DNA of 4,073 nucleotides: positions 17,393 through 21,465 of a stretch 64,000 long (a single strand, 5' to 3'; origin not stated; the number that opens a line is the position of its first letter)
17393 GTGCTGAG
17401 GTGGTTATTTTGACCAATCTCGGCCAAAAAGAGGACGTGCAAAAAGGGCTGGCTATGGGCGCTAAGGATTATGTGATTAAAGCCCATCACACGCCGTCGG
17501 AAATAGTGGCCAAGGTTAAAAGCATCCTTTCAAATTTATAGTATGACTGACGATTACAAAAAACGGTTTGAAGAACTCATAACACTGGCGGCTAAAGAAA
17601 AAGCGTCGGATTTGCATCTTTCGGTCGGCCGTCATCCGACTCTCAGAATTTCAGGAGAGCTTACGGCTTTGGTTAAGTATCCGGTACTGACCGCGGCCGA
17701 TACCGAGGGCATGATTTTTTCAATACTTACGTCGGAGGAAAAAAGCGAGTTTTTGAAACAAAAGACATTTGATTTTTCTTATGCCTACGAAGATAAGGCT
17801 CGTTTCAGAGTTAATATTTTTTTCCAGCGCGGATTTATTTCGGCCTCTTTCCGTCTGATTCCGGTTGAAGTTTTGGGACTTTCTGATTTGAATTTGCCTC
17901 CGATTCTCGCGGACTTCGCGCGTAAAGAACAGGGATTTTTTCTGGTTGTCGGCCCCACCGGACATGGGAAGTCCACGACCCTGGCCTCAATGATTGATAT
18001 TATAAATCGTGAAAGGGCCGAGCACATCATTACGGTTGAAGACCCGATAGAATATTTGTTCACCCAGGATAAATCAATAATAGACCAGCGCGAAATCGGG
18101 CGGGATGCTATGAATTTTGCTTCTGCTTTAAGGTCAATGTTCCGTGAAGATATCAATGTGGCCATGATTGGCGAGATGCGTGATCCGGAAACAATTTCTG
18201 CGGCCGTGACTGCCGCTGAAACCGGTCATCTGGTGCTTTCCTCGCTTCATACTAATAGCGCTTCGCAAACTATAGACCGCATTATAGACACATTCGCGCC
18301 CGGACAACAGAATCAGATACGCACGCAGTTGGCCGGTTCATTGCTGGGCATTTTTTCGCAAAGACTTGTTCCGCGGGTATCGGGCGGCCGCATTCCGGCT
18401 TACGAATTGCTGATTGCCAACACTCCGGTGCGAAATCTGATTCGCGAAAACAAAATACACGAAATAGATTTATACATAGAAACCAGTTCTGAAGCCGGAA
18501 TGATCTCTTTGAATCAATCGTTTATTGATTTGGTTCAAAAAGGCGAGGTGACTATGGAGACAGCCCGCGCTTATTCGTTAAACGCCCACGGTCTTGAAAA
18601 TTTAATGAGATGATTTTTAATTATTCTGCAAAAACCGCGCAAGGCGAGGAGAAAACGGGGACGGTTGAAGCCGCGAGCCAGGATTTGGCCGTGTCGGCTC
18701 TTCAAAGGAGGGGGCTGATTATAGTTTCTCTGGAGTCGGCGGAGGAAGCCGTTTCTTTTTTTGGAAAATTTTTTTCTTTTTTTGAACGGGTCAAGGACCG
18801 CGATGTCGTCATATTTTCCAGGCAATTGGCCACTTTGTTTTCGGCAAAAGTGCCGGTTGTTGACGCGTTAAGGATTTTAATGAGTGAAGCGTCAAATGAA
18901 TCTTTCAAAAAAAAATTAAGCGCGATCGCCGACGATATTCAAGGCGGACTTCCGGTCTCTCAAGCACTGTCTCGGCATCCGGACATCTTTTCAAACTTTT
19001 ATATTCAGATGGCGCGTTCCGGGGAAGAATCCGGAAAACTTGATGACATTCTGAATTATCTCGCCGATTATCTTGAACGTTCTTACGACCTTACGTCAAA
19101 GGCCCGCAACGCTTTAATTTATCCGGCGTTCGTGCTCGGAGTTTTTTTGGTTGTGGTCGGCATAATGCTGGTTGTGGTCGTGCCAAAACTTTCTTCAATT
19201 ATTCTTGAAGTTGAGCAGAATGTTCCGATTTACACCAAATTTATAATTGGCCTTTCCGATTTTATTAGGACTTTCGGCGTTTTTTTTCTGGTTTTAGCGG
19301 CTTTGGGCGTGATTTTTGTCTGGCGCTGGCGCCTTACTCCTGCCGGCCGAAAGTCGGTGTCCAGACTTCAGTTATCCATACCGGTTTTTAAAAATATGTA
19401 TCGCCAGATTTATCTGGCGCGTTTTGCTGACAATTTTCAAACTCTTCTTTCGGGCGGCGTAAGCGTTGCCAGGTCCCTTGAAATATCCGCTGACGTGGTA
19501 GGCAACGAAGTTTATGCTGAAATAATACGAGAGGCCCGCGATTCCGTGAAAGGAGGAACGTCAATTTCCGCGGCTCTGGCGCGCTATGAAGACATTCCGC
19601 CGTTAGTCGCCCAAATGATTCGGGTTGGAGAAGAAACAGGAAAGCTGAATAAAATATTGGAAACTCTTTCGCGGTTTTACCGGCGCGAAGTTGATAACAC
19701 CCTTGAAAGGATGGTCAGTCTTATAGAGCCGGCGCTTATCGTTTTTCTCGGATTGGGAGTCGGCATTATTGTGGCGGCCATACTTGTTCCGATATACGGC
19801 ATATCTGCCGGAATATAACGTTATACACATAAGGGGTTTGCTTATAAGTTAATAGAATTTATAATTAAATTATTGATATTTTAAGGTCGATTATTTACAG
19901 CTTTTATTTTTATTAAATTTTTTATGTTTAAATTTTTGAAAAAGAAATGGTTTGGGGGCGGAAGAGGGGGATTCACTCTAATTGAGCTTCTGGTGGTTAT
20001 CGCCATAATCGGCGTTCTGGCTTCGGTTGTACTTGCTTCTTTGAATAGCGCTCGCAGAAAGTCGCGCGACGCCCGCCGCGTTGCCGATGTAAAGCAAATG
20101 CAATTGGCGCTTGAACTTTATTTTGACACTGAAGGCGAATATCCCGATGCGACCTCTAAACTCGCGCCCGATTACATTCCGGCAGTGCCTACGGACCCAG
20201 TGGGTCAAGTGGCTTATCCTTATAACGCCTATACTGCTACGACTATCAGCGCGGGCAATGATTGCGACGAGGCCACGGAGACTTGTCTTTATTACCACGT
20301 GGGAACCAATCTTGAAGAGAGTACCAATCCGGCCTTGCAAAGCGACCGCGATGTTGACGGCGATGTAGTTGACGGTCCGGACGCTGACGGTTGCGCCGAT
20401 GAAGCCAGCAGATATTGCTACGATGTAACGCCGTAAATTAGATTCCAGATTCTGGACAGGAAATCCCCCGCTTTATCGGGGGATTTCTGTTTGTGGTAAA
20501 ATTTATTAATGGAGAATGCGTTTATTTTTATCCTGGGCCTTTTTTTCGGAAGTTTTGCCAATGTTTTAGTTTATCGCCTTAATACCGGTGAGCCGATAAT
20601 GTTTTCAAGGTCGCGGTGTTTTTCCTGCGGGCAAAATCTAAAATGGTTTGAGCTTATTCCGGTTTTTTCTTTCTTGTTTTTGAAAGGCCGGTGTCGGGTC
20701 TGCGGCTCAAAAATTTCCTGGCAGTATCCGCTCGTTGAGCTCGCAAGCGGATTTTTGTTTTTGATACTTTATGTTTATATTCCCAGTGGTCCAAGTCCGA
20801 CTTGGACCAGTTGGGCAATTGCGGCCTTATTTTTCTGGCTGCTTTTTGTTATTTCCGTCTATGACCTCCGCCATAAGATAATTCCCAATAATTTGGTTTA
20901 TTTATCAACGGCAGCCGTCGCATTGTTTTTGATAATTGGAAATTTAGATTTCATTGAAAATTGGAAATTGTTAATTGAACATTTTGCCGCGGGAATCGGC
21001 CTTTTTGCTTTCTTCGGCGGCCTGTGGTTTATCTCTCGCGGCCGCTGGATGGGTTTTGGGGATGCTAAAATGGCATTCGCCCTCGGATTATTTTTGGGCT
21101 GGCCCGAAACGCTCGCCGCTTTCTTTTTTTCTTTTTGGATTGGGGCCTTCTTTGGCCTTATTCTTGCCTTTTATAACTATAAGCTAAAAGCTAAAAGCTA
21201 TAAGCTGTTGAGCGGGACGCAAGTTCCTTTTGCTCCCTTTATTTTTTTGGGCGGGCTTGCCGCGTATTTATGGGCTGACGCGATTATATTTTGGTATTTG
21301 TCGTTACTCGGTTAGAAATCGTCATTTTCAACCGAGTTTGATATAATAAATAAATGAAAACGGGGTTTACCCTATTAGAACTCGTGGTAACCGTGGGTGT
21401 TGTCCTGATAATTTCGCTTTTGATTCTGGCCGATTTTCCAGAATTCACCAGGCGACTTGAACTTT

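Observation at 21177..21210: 34-bp near-identical in-frame segment built on an (aaagcta)3 heptamer repeat, embedded in pilD and in two unrelated GT4 glycosyltransferase genes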

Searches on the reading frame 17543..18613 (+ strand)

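Call 53: search_protein_families(library=pfam, proteins=[window:17543-18613:+], max_evalue=0.00001)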
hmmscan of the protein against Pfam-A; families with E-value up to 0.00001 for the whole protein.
window:17543-18613:+ (356 aa): 1 family
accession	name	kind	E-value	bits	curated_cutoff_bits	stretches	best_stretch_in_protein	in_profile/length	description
PF00437.27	T2SSE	-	7.6e-44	150.3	24.9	1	102-279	116-281/370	Type II/IV secretion system protein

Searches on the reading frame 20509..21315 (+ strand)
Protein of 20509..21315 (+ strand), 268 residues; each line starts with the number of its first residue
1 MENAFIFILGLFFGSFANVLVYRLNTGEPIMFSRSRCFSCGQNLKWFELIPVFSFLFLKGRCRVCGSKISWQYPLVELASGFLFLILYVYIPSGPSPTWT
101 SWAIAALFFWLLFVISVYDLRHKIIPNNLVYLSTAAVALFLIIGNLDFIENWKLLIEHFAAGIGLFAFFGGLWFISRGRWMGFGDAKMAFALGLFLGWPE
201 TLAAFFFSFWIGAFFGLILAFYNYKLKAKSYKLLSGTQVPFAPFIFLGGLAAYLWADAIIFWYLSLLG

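Call 10: search_protein_families(library=pfam, proteins=[window:20509-21315:+])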
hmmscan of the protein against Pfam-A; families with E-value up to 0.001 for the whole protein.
window:20509-21315:+ (268 aa): 2 families
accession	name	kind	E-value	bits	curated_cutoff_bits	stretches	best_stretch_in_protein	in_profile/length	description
PF06750.18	A24_N_bact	-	2.4e-32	111.3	23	1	8-89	1-82/84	Bacterial Peptidase A24 N-terminal domain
PF01478.23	Peptidase_A24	-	1.6e-16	61.1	26.5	1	107-217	2-104/104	Type IV leader peptidase family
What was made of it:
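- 20509..21315 (+): pilD, prepilin peptidase (A24), host of arrays A and B. Pfam PF06750 + PF01478 (call 10).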

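Call 12: find_homologous_proteins(query=window:20509-21315:+)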
Query window:20509-21315:+ (268 aa): 2401 proteins with E <= 0.001 among 5812 candidates; the best 120 are listed.
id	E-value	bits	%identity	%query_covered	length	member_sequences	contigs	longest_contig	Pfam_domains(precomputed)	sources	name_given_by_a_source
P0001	3.9e-172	590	100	100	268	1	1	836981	PF01478.24,PF06750.19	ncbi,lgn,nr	ncbi:MAG: prepilin peptidase [Candidatus Niyogibacteria bacterium]|nr:MAG: prepilin peptidase [Candi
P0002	1.9e-98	348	67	93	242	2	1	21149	PF01478.24,PF06750.19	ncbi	-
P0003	6.1e-93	330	62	100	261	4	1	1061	PF01478.24,PF06750.19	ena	-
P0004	9.4e-93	329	63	100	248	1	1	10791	PF01478.24,PF06750.19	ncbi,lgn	-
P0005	1.5e-84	302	58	100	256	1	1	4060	PF01478.24,PF06750.19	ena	-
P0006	1.4e-83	299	58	98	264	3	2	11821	PF01478.24,PF06750.19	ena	-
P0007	5.5e-83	297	58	99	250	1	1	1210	PF01478.24,PF06750.19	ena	-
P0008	6.8e-83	297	55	100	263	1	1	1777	PF01478.24,PF06750.19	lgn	-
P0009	8.6e-83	296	56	99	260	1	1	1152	PF01478.24,PF06750.19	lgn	-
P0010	2.8e-81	292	57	98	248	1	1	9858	PF01478.24,PF06750.19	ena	-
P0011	6.1e-81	290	55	100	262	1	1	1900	PF01478.24,PF06750.19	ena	-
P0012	1.4e-80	289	57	98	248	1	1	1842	PF01478.24,PF06750.19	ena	-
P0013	1.9e-80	289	57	98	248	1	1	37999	PF01478.24,PF06750.19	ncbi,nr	ncbi:prepilin peptidase [Patescibacteria group bacterium]|nr:prepilin peptidase [Patescibacteria gro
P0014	2.7e-80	288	57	98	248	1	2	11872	PF01478.24,PF06750.19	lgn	-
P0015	9.9e-80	286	54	100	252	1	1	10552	PF01478.24,PF06750.19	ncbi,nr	ncbi:MAG: prepilin peptidase [Candidatus Niyogibacteria bacterium]|nr:prepilin peptidase [Candidatus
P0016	5.5e-79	284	55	100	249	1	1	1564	PF01478.24,PF06750.19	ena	-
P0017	1.9e-78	282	56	99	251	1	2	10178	PF01478.24,PF06750.19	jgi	jgi:prepilin signal peptidase PulO-like enzyme (type II secretory pathway)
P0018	3.0e-78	282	55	98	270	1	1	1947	PF01478.24,PF06750.19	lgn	-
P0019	3.2e-77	278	55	100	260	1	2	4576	PF01478.24,PF06750.19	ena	-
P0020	3.0e-76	275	56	99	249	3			PF01478.24,PF06750.19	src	-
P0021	3.1e-75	272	54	100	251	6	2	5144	PF01478.24,PF06750.19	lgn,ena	-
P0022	1.6e-71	260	54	100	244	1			PF01478.24,PF06750.19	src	-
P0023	2.0e-71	259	49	100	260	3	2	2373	PF01478.24,PF06750.19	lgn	-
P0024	8.2e-71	257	50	99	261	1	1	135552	PF01478.24,PF06750.19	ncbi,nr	ncbi:MAG: prepilin peptidase [Candidatus Niyogibacteria bacterium]|nr:prepilin peptidase [Candidatus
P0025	1.1e-70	257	49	99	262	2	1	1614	PF01478.24,PF06750.19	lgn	-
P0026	4.5e-70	255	51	100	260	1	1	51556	PF01478.24,PF06750.19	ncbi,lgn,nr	ncbi:MAG: prepilin peptidase [Candidatus Niyogibacteria bacterium]|nr:prepilin peptidase [Candidatus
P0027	7.3e-64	234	50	90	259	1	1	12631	PF01478.24,PF06750.19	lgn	-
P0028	2.0e-63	233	49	97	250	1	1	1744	PF01478.24,PF06750.19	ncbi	-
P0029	5.7e-63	231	50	94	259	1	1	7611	PF01478.24,PF06750.19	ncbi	-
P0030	4.5e-61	225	46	91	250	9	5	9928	PF01478.24,PF06750.19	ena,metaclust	metaclust:\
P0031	1.0e-60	224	50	93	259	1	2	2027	PF01478.24,PF06750.19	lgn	-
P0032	1.5e-60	224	49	100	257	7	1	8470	PF01478.24,PF06750.19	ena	-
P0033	2.2e-60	223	47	100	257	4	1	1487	PF01478.24,PF06750.19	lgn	-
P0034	5.5e-60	222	50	90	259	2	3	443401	PF01478.24,PF06750.19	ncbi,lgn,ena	ncbi:MAG: prepilin peptidase [Patescibacteria group bacterium]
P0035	2.1e-59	220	49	94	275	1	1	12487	PF01478.24,PF06750.19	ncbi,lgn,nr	ncbi:MAG: prepilin peptidase [Parcubacteria group bacterium]|nr:prepilin peptidase [Parcubacteria gr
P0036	2.6e-59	219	48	91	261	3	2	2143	PF01478.24,PF06750.19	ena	-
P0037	7.3e-59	218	51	91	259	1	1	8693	PF01478.24,PF06750.19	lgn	-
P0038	1.4e-58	217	47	98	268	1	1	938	PF01478.24,PF06750.19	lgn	-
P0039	2.5e-58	216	46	100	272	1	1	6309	PF01478.24,PF06750.19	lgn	-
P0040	4.5e-58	215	45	99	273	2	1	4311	PF01478.24,PF06750.19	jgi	-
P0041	5.1e-58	215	46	94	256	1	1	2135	PF01478.24,PF06750.19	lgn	-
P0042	5.6e-58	215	47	96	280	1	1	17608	PF01478.24,PF06750.19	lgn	-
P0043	1.3e-57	214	46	98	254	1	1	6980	PF01478.24,PF06750.19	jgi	jgi:leader peptidase (prepilin peptidase) / N-methyltransferase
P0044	1.3e-57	214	46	99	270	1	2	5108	PF01478.24,PF06750.19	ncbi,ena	-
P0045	1.4e-57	214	46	99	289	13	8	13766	PF01478.24,PF06750.19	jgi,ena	-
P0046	1.8e-57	213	48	95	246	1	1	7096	PF01478.24,PF06750.19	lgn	-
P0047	2.2e-57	213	46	99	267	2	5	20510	PF01478.24,PF06750.19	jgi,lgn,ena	-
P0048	2.5e-57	213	46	94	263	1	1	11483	PF01478.24,PF06750.19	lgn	-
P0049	2.6e-57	213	48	99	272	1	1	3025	PF01478.24,PF06750.19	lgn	-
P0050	3.0e-57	213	45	94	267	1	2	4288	PF01478.24,PF06750.19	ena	-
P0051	3.1e-57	213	50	88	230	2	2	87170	PF01478.24,PF06750.19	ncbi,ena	-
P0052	3.6e-57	212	48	95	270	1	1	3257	PF01478.24,PF06750.19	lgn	-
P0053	3.7e-57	212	47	95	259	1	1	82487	PF01478.24,PF06750.19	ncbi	-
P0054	5.2e-57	212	49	91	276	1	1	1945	PF01478.24,PF06750.19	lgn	-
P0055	6.3e-57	212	48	90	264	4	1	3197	PF01478.24,PF06750.19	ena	-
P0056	7.8e-57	211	45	95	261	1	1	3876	PF01478.24,PF06750.19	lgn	-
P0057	8.3e-57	211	47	87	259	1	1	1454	PF01478.24,PF06750.19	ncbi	-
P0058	8.6e-57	211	47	96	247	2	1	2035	PF01478.24,PF06750.19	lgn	-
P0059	1.1e-56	211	45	99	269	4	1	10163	PF01478.24,PF06750.19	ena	-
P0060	1.4e-56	210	44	96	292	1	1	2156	PF01478.24,PF06750.19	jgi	jgi:leader peptidase (prepilin peptidase) / N-methyltransferase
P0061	1.6e-56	210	44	96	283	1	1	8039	PF01478.24,PF06750.19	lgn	-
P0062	2.0e-56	210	44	97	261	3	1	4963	PF01478.24,PF06750.19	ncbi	-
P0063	2.5e-56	210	44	95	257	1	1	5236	PF01478.24,PF06750.19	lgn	-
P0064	2.5e-56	210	46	100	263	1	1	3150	PF01478.24,PF06750.19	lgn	-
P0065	3.0e-56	209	47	93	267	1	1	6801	PF01478.24,PF06750.19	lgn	-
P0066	3.0e-56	209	46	95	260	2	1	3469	PF01478.24,PF06750.19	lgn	-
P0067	6.6e-56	208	46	94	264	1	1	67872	PF01478.24,PF06750.19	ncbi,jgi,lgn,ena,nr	ncbi:prepilin peptidase [Patescibacteria group bacterium]|nr:prepilin peptidase [Patescibacteria gro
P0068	8.8e-56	208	47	93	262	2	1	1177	PF01478.24,PF06750.19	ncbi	-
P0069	9.3e-56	208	51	93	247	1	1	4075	PF01478.24,PF06750.19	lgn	-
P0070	9.4e-56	208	44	92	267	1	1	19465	PF01478.24,PF06750.19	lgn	-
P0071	1.2e-55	207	47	93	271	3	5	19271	PF01478.24,PF06750.19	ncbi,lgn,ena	ncbi:MAG: prepilin peptidase [Patescibacteria group bacterium]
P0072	1.5e-55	207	48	91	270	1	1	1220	PF01478.24,PF06750.19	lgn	-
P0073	1.7e-55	207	47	92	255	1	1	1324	PF01478.24,PF06750.19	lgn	-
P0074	1.8e-55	207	46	93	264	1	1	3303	PF01478.24,PF06750.19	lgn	-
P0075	2.2e-55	207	46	94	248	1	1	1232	PF01478.24,PF06750.19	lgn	-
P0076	2.3e-55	206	46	99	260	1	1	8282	PF01478.24,PF06750.19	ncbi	-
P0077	2.5e-55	206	47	94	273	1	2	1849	PF01478.24,PF06750.19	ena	-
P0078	2.7e-55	206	46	99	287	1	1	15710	PF01478.24,PF06750.19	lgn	-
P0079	2.8e-55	206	45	92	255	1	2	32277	PF01478.24,PF06750.19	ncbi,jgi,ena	-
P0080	3.0e-55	206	49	91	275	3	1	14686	PF01478.24,PF06750.19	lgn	-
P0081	3.0e-55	206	44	95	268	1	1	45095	PF01478.24,PF06750.19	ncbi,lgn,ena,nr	ncbi:MAG: prepilin peptidase [bacterium]|nr:prepilin peptidase [bacterium]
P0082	4.2e-55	206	42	98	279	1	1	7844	PF01478.24,PF06750.19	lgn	-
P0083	4.6e-55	205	41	94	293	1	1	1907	PF01478.24,PF06750.19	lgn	-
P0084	5.0e-55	205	47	89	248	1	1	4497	PF01478.24,PF06750.19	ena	-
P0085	5.7e-55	205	44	98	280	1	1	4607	PF01478.24,PF06750.19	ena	-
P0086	5.8e-55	205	46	91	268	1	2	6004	PF01478.24,PF06750.19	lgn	-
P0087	5.9e-55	205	50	99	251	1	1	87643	PF01478.24,PF06750.19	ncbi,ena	-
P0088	6.2e-55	205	47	93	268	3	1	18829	PF01478.24,PF06750.19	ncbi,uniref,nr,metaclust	ncbi:MAG: hypothetical protein A2909_02135 [Candidatus Tagabacteria bacterium RIFCSPLOWO2_01_FULL_39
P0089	7.1e-55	205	50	83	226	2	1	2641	PF01478.24,PF06750.19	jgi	jgi:leader peptidase (prepilin peptidase)/N-methyltransferase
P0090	7.3e-55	205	46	91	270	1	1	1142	PF01478.24,PF06750.19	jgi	-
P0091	8.7e-55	205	47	97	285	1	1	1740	PF01478.24,PF06750.19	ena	-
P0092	9.1e-55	205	44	93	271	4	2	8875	PF01478.24,PF06750.19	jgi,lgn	jgi:leader peptidase (prepilin peptidase)/N-methyltransferase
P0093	9.4e-55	204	46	98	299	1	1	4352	PF01478.24,PF06750.19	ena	-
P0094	1.4e-54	204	48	93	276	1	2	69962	PF01478.24,PF06750.19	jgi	jgi:leader peptidase (prepilin peptidase)/N-methyltransferase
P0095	1.4e-54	204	46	96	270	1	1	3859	PF01478.24,PF06750.19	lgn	-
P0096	1.5e-54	204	47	93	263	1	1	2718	PF01478.24,PF06750.19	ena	-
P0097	1.6e-54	204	45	91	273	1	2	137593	PF01478.24,PF06750.19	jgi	jgi:prepilin signal peptidase PulO-like enzyme (type II secretory pathway)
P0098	1.6e-54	204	47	99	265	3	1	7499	PF01478.24,PF06750.19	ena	-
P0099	2.4e-54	203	49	91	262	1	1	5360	PF01478.24,PF06750.19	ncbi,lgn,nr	ncbi:MAG: prepilin peptidase [bacterium]|nr:prepilin peptidase [bacterium]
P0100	2.6e-54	203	46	93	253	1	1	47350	PF01478.24,PF06750.19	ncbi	ncbi:MAG: prepilin peptidase [Patescibacteria group bacterium]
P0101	2.9e-54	203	45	97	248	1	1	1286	PF01478.24,PF06750.19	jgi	jgi:leader peptidase (prepilin peptidase) / N-methyltransferase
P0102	3.2e-54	203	44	98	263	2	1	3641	PF01478.24,PF06750.19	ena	-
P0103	3.3e-54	203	46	100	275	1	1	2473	PF01478.24,PF06750.19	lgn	-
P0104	3.4e-54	203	45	91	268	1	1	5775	PF01478.24,PF06750.19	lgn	-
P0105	3.9e-54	202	41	100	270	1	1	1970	PF01478.24,PF06750.19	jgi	jgi:leader peptidase (prepilin peptidase) / N-methyltransferase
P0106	4.1e-54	202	45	93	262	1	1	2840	PF01478.24,PF06750.19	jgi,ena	-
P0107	4.2e-54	202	45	93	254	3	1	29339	PF01478.24,PF06750.19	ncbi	-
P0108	4.6e-54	202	43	91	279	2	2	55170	PF01478.24,PF06750.19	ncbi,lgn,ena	-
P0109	4.6e-54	202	43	99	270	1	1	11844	PF01478.24,PF06750.19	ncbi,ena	-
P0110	4.8e-54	202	43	96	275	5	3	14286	PF01478.24,PF06750.19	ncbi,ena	-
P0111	4.8e-54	202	44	93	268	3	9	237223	PF01478.24,PF06750.19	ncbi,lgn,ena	-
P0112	5.0e-54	202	47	89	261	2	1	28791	PF01478.24,PF06750.19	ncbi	-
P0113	5.4e-54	202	45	96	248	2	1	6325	PF01478.24,PF06750.19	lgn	-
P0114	5.5e-54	202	46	97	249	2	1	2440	PF01478.24,PF06750.19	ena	-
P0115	5.7e-54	202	44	93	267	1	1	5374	PF01478.24,PF06750.19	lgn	-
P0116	5.8e-54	202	46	94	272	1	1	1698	PF01478.24,PF06750.19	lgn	-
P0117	6.3e-54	202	47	95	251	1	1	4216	PF01478.24,PF06750.19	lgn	-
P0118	7.8e-54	201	48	91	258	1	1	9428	PF01478.24,PF06750.19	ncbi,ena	-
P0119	8.1e-54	201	44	91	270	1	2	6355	PF01478.24,PF06750.19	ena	-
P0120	8.8e-54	201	47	93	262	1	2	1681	PF01478.24,PF06750.19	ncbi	-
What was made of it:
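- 20509..21315 (+): 100% match to a protein of a Candidatus Niyogibacteria MAG on an 836,981-bp contig (call 12).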

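Call 14: find_encoding_contigs(protein=P0002, flank=10000, max_places=3)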
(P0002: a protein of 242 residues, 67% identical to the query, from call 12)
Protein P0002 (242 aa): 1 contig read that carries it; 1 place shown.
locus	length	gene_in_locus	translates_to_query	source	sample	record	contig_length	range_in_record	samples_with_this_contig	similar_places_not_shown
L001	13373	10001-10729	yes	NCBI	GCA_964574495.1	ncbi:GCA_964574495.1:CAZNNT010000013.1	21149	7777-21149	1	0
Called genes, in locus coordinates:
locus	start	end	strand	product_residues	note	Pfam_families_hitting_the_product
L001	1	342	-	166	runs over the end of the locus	-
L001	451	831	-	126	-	PF00903:Glyoxalase, PF12681:Glyoxalase_2 (weak)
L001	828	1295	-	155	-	PF06414:Zeta_toxin, PF08433:KTI12 (weak), PF13238:AAA_18 (weak), PF13671:AAA_33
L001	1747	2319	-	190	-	PF00156:Pribosyltran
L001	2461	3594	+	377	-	PF11104:PilM_2, PF14450:FtsA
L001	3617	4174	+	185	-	-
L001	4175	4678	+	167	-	-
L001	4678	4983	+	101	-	-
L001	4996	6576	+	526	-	PF05157:MshEN, PF00437:T2SSE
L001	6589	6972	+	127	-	PF00072:Response_reg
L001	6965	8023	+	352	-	PF00437:T2SSE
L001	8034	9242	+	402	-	PF28597:T2SSF_N, PF00482:T2SSF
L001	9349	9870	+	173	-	PF07963:N_methyl (weak)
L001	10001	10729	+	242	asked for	PF06750:A24_N_bact, PF01478:Peptidase_A24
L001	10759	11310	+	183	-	-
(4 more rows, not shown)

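Call 70: predict_structure(alignment_id=A1)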
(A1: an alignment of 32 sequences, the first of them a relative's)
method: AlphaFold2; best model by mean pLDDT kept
length: 268 residues; sequences in the alignment: 32
mean_pLDDT: 89.8   pTM: 0.87
mean pLDDT of the five models: 89.8, 89.7, 89.6, 88.3, 87.6
residues with pLDDT >= 90: 176; 70-90: 75; 50-70: 17; < 50: 0
segments of 3 or more residues with pLDDT < 50: none
pLDDT, mean of each block of 10 residues (from residue 1): 97 94 89 82 86 93 90 95 96 70 94 95 90 93 77 92 97 93 95 96 95 91 76 70 96 93 89
secondary structure, 60 per line:
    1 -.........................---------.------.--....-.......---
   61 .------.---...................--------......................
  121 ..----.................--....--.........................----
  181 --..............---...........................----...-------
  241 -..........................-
elements in order: H2-26 H46-49 H51-57 H72-90 H99-122 H127-143 H146-149 H152-176 H183-196 H200-226 H242-267
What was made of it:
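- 21177..21210 (+): Array B in pilD: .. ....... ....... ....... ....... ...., read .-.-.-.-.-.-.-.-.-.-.. It lies at the end of the TM helix 200-226 and in the loop 227-241, the least confident part of the AF2 model (call 70).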
